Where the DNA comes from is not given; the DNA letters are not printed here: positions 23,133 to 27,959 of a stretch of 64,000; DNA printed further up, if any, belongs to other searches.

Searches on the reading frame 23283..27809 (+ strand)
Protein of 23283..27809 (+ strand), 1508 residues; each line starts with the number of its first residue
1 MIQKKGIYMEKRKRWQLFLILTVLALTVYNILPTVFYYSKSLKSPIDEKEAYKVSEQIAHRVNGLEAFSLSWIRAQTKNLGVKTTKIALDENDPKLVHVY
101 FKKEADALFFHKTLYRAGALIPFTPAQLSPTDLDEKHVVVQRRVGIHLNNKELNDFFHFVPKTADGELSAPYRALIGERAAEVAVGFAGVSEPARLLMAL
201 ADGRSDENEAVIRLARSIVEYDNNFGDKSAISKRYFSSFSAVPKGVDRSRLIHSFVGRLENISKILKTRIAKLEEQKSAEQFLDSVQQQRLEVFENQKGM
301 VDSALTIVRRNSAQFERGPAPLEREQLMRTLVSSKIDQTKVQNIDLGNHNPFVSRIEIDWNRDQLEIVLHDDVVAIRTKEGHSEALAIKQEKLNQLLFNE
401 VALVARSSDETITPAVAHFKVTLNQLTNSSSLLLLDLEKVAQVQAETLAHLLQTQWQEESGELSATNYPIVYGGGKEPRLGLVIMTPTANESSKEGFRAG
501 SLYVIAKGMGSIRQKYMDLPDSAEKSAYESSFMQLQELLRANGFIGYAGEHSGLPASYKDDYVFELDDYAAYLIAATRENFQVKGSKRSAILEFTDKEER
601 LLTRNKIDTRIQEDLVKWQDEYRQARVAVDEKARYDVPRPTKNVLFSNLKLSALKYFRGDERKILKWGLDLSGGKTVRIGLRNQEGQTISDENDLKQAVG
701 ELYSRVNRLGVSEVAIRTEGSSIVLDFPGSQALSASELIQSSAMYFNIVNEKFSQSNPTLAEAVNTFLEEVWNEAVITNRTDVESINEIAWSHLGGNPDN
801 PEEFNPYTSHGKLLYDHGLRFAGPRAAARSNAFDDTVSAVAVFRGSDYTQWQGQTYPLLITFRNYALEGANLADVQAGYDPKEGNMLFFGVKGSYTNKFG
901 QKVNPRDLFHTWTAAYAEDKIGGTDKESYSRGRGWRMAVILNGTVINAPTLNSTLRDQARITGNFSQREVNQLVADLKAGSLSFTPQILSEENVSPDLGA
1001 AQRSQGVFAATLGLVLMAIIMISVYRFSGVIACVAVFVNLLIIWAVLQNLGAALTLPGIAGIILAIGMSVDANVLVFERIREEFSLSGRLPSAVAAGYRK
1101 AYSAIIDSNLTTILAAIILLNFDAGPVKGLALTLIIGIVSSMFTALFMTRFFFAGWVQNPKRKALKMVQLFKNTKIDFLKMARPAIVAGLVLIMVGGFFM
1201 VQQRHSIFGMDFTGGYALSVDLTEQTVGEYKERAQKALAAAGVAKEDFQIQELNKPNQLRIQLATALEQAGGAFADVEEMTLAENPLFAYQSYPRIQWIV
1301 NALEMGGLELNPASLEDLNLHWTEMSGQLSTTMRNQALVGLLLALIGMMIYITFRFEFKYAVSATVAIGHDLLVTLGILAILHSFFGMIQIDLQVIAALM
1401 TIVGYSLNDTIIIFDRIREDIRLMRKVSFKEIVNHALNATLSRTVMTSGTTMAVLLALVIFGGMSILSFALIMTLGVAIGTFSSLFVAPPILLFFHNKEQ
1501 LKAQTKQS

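Call 46: search_protein_families(library=pfam, max_evalue=0.000001, proteins=[window:23283-27809:+])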
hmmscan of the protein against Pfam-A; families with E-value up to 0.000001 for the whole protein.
window:23283-27809:+ (1508 aa): 2 families
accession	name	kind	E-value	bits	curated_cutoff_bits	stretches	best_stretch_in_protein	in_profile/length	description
PF02355.23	SecD_SecF_C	-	3.4e-73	245.5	20.5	2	1321-1497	17-188/189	Protein export membrane protein SecD/SecF, C-terminal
PF22599.2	SecDF_P1_head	-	6.4e-12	45.8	27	1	912-983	57-113/114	SecDF, P1 head subdomain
